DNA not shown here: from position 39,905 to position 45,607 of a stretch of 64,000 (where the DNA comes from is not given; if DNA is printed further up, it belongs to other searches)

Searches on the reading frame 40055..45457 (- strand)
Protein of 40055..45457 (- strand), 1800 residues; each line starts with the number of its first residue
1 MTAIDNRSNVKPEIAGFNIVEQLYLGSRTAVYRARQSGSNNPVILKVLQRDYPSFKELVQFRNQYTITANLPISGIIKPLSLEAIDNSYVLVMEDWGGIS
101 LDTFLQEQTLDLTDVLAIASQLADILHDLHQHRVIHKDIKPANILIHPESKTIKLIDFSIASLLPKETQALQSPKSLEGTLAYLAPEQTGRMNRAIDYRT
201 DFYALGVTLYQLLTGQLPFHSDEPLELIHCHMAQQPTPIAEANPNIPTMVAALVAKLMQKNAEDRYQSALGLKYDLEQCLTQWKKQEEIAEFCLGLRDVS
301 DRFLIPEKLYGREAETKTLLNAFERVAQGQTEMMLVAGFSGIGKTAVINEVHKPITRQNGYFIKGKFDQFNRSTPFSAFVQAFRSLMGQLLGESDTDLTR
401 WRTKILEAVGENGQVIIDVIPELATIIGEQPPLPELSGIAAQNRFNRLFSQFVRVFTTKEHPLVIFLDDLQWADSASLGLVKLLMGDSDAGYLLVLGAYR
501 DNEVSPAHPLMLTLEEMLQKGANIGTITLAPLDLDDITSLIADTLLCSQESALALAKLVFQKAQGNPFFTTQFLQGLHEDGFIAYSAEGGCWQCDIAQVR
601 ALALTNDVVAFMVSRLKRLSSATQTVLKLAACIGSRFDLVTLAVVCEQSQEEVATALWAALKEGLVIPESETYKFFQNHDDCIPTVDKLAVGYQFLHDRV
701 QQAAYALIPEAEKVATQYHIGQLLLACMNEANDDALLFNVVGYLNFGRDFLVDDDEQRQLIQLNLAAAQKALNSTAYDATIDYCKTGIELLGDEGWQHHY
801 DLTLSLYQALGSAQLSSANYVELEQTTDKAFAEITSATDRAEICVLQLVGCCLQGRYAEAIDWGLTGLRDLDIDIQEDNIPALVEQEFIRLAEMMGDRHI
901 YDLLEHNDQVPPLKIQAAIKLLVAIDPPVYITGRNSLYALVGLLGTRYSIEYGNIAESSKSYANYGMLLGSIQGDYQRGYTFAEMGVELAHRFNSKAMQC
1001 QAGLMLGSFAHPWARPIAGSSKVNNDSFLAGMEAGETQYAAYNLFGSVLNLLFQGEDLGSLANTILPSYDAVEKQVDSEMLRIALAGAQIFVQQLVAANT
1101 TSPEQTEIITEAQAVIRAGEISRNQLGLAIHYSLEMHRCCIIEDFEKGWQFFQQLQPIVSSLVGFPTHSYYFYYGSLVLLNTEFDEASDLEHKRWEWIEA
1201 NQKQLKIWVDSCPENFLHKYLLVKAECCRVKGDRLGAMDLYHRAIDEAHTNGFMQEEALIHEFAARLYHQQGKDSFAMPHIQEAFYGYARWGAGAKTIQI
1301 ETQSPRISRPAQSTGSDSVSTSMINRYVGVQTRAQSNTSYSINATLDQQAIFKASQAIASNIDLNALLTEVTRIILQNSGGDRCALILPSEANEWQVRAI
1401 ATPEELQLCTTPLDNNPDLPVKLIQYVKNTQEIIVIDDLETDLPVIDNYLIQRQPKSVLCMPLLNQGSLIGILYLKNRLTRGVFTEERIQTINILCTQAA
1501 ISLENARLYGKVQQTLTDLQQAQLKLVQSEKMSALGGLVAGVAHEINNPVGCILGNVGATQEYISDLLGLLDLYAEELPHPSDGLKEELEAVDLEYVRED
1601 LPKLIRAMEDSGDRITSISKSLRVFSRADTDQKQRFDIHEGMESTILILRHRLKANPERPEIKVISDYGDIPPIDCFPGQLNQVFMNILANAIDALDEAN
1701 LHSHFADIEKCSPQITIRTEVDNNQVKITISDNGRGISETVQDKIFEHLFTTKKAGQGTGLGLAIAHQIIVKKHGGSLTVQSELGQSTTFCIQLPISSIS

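Call 75: search_protein_families(library=pfam, proteins=[window:40055-45457:-])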
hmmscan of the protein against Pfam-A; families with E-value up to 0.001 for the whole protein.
window:40055-45457:- (1800 aa): 14 families
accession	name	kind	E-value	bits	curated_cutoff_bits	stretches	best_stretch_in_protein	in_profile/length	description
PF13191.12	AAA_16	-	1.5e-45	156.1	32.6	1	308-495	1-166/167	AAA ATPase domain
PF00069.31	Pkinase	-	2e-37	129.5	31.7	1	20-267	4-253/263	Protein kinase domain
PF02518.31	HATPase_c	-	2.3e-24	86.4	26.4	1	1680-1796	5-109/111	Histidine kinase-, DNA gyrase B-, and HSP90-like ATPase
PF07714.23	PK_Tyr_Ser-Thr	-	3.8e-24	85.8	23.1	1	20-266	4-249/258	Protein tyrosine and serine/threonine kinase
PF01590.32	GAF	-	1.3e-16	61.8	22.4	1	1363-1503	1-133/133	GAF domain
PF13185.12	GAF_2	-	1.1e-09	39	28.6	1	1363-1504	3-136/136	GAF domain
PF25503.1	TPR_CHK1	-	4.4e-07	29.9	27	1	1168-1266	101-200/245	CHK1-like, TPR repeats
PF14531.12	Kinase-like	-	6.5e-07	29.3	25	1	116-265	148-289/289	Kinase-like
PF14501.12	HATPase_c_5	-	3.3e-06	27.4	22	1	1681-1783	6-91/102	GHKL domain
PF00512.31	HisKA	-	1.2e-05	25.7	26.9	0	1535-1630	2-65/66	His Kinase A (phospho-acceptor) domain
PF03109.22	ABC1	-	2.7e-05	23.9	22.9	1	84-169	138-222/244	ABC1 atypical kinase-like domain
PF06293.20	Kdo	-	3.3e-05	23.9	21.3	1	91-159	94-167/207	Lipopolysaccharide kinase (Kdo/WaaP) family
PF25201.1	nSTAND6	-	0.00011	22.7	27.7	1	309-388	1-69/148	Novel STAND NTPase 6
PF13492.12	GAF_3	-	0.00027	21.8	27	1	1377-1505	15-129/129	GAF domain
